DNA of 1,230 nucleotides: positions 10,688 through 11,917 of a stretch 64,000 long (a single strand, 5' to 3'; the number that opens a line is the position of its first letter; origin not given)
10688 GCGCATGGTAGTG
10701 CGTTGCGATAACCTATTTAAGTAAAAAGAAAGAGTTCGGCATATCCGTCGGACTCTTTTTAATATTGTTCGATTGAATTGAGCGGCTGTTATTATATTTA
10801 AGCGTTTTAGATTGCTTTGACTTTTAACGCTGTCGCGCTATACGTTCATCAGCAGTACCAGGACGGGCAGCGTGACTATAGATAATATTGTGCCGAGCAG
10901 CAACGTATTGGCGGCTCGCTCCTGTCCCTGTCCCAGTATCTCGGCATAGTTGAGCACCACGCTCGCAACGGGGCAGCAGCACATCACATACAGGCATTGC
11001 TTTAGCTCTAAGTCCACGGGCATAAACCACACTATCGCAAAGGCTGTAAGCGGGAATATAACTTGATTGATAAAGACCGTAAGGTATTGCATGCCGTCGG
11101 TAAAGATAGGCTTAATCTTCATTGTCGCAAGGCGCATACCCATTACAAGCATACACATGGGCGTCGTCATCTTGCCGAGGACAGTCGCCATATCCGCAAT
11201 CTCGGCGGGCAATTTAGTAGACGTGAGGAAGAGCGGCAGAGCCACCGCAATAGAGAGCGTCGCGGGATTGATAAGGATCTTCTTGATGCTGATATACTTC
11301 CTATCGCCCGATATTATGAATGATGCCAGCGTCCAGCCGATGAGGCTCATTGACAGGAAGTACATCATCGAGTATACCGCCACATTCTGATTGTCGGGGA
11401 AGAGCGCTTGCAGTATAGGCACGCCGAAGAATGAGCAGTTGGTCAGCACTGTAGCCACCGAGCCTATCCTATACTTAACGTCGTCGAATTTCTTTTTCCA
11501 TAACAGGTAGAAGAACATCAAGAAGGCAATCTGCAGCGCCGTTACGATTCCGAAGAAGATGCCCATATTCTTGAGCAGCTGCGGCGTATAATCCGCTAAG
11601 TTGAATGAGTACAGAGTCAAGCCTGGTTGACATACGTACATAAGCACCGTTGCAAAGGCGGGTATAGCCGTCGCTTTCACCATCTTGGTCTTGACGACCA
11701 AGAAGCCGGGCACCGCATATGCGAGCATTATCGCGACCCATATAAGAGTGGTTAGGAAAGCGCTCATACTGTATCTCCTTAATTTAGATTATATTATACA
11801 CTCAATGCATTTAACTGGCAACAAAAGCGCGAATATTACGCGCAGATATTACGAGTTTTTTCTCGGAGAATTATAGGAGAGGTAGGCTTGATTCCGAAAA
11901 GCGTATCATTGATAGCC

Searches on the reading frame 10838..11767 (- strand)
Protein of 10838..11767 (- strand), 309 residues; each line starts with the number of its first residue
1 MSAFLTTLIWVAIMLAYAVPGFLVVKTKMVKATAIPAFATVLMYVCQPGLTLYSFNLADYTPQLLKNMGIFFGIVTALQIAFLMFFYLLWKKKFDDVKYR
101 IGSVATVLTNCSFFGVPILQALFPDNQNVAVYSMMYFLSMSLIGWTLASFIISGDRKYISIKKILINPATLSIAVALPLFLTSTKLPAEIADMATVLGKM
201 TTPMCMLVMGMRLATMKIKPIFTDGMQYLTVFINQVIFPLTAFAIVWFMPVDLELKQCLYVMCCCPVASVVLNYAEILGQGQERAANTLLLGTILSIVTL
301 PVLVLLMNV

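Call 11: search_protein_families(library=pfam, proteins=[window:10838-11767:-], max_evalue=0.001)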
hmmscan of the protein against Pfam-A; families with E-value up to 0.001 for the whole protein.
window:10838-11767:- (309 aa): 1 family
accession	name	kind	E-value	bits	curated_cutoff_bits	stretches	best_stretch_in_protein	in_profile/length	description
PF03547.23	Mem_trans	-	8.9e-14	51.3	25.7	1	13-303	8-342/343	Membrane transport protein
